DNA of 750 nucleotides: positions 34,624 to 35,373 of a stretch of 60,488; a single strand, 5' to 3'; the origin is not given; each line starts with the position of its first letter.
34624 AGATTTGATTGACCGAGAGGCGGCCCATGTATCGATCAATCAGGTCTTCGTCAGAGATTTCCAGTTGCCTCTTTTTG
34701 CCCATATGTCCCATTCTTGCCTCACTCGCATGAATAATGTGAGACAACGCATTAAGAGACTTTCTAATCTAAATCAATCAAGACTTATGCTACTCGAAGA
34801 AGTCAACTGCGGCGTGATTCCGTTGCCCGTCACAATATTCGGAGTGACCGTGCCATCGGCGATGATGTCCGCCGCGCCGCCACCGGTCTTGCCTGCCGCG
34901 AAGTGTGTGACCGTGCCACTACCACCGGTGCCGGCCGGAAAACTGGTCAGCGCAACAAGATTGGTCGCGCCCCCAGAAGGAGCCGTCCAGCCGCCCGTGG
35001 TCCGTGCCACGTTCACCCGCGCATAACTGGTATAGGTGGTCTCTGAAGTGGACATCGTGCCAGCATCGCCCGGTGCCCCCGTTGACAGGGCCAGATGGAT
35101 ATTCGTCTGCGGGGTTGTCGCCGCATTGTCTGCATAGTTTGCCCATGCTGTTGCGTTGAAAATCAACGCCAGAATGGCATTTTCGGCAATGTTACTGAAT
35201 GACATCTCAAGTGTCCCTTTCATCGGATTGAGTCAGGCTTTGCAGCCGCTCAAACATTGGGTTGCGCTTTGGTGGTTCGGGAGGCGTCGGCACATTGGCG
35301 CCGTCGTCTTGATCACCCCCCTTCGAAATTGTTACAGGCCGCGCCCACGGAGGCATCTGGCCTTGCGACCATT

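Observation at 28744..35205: Eight-gene, ~6.5-kb accessory block inserted between terminase and gpW/portal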

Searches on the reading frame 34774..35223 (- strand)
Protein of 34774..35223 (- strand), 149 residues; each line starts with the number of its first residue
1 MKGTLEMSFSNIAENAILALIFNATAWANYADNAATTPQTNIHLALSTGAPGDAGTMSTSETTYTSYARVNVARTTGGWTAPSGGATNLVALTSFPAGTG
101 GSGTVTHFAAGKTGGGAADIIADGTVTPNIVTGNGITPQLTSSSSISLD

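Call 4: search_protein_families(library=pfam, proteins=[window:34774-35223:-], max_evalue=0.01)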
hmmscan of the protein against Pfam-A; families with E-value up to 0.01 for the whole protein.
window:34774-35223:- (149 aa): 1 family
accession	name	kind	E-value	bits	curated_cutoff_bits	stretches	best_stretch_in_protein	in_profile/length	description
PF23140.1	Gp80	-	2.6e-12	47.6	27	1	9-110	2-91/128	Podophage GP4 fiber I protein gp80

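Call 5: search_protein_families(library=phrogs, proteins=[window:34774-35223:-], max_evalue=0.01)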
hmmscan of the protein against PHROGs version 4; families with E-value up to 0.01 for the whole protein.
window:34774-35223:- (149 aa): 1 family
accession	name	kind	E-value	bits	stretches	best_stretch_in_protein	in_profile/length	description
phrog_240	-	head and packaging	3.7e-10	41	1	6-115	60-157/200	head protein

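Call 15: search_solved_structures(query=window:34774-35223:-, max_evalue=1, show_alignments=2)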
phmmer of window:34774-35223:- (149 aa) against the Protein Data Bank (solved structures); distinct sequences matched with E-value up to 1: 11.
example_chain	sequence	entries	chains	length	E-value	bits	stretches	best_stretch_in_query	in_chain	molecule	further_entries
8jou_a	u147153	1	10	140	0.00058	23.4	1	41-116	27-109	Virion-associated phage protein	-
8ctq_A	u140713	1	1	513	0.0064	20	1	23-134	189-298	Phospholipase D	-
8ctp_A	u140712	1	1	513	0.0069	19.9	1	23-134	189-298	Phospholipase D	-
8fre_A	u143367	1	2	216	0.015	18.9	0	16-42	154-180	RBL4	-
1v0r_A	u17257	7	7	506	0.034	17.7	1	23-134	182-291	PHOSPHOLIPASE D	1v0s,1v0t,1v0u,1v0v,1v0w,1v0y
1f0i_A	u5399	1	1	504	0.043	17.3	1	23-134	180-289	PHOSPHOLIPASE D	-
29tj_B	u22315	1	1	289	0.047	17.2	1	88-146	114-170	scFv no.18 antibody chain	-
2vn5_A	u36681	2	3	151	0.11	16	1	44-139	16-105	SCAFFOLDING PROTEIN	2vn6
1g1k_A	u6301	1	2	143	0.12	15.9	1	45-139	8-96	SCAFFOLDING PROTEIN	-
8jgt_A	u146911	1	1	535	0.95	13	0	40-111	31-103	Exopolyphosphatase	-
8jgo_A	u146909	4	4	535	0.96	13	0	40-111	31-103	Exopolyphosphatase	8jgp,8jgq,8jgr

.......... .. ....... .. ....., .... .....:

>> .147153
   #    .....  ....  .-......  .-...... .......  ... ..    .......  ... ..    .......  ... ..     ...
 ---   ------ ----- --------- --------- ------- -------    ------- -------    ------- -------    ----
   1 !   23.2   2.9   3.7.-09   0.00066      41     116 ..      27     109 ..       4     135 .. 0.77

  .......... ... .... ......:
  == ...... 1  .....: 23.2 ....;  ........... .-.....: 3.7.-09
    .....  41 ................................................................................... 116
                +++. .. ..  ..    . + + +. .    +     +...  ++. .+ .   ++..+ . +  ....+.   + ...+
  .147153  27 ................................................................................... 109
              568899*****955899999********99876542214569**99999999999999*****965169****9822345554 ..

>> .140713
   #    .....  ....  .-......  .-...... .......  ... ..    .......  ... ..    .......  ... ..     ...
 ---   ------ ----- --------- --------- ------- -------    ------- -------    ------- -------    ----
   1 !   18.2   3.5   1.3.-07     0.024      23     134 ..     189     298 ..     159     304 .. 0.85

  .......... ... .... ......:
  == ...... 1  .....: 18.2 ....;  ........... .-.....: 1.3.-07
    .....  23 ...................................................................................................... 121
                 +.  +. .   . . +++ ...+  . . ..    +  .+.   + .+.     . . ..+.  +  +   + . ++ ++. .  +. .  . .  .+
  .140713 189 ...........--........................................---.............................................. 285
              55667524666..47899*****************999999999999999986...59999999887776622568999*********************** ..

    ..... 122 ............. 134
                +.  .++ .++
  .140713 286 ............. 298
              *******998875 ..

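Call 23: search_dna_similar(query=window:34774-35223:-, collection=phages, mode=protein, max_rows=40, max_evalue=0.001)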
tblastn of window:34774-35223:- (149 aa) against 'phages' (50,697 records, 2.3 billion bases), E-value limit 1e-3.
Records with a match: 7; places in all: 7; records where one place covers at least 80% of the query: 7.
Best place of each record, by identity: <60% 7.
By first word of the organism name: Caudoviricetes 2; Sphingobium 2; Microcystis 2; Citromicrobium 1.
By host as written in the record: - 2; Sphingobium sp. IP1 2; Microcystis aeruginosa 2; Citromicrobium bathyomarinum JL1366 1.
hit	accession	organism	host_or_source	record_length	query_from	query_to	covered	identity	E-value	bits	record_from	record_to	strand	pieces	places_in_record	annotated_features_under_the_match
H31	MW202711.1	Caudoviricetes sp.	Manatee Spring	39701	7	149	96%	54.5%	1e-19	90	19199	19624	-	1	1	hypothetical protein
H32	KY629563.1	Sphingobium phage Lacusarx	Sphingobium sp. IP1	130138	7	149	96%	51.7%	4e-10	62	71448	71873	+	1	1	hypothetical protein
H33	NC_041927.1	Sphingobium phage Lacusarx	Sphingobium sp. IP1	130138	7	149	96%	51.7%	4e-10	62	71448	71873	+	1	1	head protein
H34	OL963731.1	Citromicrobium phage vB_CbaS-RXM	Citromicrobium bathyomarinum JL1366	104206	7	149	96%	44.1%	7e-10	62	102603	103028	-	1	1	hypothetical protein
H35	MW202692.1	Caudoviricetes sp.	Manatee Spring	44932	6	140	91%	44.2%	3e-12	69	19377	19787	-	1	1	hypothetical protein (x2)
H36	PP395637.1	Microcystis phage Mae-JY04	Microcystis aeruginosa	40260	7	149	96%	41.5%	8e-7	53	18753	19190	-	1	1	hypothetical protein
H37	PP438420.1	Microcystis phage Mae-JY28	Microcystis aeruginosa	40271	7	149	96%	41.5%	8e-7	53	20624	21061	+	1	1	hypothetical protein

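Call 24: get_annotated_region(hit=H31, flank=9000)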
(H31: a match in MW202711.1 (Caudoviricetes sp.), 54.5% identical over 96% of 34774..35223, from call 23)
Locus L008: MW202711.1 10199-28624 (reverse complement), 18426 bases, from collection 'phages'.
description: Myoviridae sp. isolate ctyzp037, complete genome.
organism: Caudoviricetes sp. (NCBI taxid 2832643)
taxonomy: Viruses; Duplodnaviria; Heunggongvirae; Uroviricota; Caudoviricetes
host: -; source: Manatee Spring; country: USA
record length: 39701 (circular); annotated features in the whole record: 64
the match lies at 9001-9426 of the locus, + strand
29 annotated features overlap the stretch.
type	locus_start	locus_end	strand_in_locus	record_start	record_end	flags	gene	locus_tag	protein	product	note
CDS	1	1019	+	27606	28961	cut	-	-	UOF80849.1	terminase large subunit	-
CDS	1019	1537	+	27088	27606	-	-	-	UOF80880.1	hypothetical protein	-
CDS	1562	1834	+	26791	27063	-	-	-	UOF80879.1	hypothetical protein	-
CDS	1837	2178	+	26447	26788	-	-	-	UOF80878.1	hypothetical protein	-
CDS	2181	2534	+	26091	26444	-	-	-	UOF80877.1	alkyl sulfatase dimerization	-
CDS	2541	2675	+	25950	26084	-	-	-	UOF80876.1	hypothetical protein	-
CDS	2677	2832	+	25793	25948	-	-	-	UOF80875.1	hypothetical protein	-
CDS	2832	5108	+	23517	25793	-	-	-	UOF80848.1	head to tail connecting protein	-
CDS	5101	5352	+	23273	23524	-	-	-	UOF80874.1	hypothetical protein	-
CDS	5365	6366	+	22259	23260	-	-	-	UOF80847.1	scaffolding protein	-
CDS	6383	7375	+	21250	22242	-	-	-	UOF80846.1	major capsid protein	-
CDS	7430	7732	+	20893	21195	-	-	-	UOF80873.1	hypothetical protein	-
CDS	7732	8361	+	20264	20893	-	-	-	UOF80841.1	putative glycosyltransferase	-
CDS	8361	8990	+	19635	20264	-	-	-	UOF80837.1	tail tubular protein A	-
CDS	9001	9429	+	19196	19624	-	-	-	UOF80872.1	hypothetical protein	-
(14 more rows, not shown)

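Call 25: get_annotated_region(hit=H33, flank=9000)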
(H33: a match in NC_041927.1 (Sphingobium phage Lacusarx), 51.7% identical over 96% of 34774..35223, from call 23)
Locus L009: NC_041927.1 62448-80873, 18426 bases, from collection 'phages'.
description: Sphingobium phage Lacusarx, complete genome.
organism: Sphingobium phage Lacusarx (NCBI taxid 1980139)
taxonomy: Viruses; Duplodnaviria; Heunggongvirae; Uroviricota; Caudoviricetes; Lacusarxvirus; Lacusarxvirus lacusarx
host: Sphingobium sp. IP1; source: Skaevinge wastewater treatment plant; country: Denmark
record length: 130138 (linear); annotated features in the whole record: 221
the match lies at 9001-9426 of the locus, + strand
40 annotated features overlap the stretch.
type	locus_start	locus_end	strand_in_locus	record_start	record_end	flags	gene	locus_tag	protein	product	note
CDS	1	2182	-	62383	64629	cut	-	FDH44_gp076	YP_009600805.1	RIIA lysis inhibitor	-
CDS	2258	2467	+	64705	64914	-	-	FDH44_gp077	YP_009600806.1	hypothetical protein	-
CDS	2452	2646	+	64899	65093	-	-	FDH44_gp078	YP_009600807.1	hypothetical protein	-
CDS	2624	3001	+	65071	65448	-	-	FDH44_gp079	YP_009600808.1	hypothetical protein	-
CDS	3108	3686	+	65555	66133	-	xerC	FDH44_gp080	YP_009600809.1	tyrosine recombinase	Tyrosine recombinase XerC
CDS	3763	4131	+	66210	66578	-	-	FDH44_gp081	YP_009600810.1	hypothetical protein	-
tRNA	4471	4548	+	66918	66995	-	-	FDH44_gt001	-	tRNA-Pro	tRNA-Pro; tRNA-Pro(cgg)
tRNA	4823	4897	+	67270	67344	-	-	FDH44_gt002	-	tRNA-Val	tRNA-Val; tRNA-Val(tac)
tRNA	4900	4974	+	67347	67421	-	-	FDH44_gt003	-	tRNA-Val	tRNA-Val; tRNA-Val(gac)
tRNA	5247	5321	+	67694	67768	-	-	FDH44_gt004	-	tRNA-Ala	tRNA-Ala; tRNA-Ala(tgc)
tRNA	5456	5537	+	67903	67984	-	-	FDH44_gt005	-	tRNA-Asn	tRNA-Asn; tRNA-Asn(gtt)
tRNA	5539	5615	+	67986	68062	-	-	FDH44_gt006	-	tRNA-Ile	tRNA-Ile; tRNA-Ile(gat)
CDS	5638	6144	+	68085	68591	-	-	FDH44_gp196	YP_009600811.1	hypothetical protein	-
tRNA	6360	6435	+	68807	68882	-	-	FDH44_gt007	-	tRNA-Lys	tRNA-Lys; tRNA-Lys(ctt)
tRNA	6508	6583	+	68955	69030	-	-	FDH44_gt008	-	tRNA-Lys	tRNA-Lys; tRNA-Lys(ttt)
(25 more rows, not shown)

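Call 31: search_protein_families(library=pfam, proteins=[L009:9456-11087:+], max_evalue=0.1)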
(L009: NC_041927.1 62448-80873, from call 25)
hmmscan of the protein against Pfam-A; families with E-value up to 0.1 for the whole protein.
L009:9456-11087:+ (543 aa): 0 families
